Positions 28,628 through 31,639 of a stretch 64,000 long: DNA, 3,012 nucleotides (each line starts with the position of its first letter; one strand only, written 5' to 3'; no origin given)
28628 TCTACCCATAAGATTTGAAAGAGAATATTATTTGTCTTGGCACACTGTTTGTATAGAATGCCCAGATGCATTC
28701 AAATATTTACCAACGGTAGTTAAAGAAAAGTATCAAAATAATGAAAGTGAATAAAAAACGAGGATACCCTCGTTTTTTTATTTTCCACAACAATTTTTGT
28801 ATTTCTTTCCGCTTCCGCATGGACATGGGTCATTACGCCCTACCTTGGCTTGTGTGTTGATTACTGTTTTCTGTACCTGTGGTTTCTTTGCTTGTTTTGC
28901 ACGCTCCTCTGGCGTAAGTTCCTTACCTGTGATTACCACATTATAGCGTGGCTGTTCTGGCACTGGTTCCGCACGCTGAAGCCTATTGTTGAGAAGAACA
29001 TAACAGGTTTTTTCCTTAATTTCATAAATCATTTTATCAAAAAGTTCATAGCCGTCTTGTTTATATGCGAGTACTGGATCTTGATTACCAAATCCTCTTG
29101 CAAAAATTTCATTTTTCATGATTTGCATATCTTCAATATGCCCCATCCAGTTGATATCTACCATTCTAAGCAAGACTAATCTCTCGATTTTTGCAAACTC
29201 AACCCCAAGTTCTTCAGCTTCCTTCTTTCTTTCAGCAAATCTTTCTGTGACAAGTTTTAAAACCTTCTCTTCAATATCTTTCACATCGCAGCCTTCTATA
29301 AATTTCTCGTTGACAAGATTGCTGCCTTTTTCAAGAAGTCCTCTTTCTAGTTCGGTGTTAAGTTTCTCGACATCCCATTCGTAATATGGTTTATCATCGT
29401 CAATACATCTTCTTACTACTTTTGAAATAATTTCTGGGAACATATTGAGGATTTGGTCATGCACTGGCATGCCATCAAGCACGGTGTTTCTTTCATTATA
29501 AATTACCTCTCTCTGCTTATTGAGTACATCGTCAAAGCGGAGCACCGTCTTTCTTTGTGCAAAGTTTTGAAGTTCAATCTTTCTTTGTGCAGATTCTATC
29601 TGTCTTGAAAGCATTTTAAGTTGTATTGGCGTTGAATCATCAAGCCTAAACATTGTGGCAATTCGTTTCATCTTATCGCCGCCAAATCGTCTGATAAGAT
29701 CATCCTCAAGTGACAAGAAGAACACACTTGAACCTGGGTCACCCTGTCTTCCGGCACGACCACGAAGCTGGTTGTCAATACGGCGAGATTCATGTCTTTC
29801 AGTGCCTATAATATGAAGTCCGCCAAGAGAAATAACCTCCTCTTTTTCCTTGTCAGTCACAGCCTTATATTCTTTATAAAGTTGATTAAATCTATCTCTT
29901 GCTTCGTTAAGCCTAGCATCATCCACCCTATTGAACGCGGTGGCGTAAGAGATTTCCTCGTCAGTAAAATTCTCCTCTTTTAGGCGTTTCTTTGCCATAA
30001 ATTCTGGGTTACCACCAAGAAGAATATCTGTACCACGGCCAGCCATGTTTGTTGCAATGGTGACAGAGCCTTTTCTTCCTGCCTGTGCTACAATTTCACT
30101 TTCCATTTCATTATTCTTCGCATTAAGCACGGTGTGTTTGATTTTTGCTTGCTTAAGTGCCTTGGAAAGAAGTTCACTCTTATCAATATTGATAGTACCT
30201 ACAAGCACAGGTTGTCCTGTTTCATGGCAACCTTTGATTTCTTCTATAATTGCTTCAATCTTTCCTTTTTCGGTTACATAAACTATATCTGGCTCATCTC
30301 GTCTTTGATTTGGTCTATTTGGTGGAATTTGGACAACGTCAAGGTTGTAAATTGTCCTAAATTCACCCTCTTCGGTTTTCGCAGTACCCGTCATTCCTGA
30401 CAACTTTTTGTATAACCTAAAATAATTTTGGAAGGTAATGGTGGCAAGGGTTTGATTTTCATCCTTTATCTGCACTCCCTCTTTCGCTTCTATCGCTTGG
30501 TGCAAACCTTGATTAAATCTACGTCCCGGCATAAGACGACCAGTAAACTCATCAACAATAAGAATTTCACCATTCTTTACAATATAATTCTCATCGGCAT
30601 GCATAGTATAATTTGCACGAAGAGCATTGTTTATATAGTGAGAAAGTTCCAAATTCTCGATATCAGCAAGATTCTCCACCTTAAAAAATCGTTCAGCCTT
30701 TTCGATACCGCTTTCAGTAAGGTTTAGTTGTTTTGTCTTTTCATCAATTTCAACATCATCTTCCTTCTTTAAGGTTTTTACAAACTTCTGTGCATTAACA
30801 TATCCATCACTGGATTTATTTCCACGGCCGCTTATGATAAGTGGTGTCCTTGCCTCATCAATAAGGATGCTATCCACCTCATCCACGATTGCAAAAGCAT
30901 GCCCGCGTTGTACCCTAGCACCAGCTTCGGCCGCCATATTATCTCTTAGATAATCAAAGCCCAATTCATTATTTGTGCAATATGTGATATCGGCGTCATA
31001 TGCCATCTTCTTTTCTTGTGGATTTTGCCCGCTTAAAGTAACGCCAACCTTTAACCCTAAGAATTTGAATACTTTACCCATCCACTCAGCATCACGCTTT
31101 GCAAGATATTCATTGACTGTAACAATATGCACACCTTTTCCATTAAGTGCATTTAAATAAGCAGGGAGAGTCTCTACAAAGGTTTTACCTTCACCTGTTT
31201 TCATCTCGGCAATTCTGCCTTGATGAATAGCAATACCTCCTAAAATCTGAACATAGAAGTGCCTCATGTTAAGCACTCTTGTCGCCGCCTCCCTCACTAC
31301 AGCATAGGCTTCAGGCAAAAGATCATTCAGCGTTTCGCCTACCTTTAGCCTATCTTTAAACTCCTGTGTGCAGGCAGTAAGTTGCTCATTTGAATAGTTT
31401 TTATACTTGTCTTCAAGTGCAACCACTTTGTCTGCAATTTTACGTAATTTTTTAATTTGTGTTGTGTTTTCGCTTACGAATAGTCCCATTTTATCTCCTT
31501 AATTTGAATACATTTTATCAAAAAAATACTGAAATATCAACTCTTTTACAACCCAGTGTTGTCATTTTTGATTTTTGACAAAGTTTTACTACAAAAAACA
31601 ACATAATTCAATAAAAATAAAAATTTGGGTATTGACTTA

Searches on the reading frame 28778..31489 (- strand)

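Call 62: search_protein_families(library=pfam, proteins=[window:28778-31489:-])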
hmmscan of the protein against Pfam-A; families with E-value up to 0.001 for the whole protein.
window:28778-31489:- (903 aa): 6 families
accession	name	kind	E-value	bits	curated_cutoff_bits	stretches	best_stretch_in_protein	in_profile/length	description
PF07517.20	SecA_DEAD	-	2.8e-128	427.7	24.6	1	4-378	5-290/290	SecA DEAD-like domain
PF21090.3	P-loop_SecA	-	1.9e-89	299.2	27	1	393-618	1-204/205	SecA P-loop domain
PF07516.18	SecA_SW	-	1.5e-54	185.5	26.7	1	621-834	1-198/200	SecA Wing and Scaffold domain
PF01043.26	SecA_PP_bind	-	1.4e-41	142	23.5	1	226-334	2-110/110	SecA preprotein cross-linking domain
PF02810.21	SEC-C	-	1.8e-09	37.7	20.4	1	885-903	1-19/19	SEC-C motif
PF00270.35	DEAD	-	2e-07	31.3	26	1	93-210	18-131/167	DEAD/DEAH box helicase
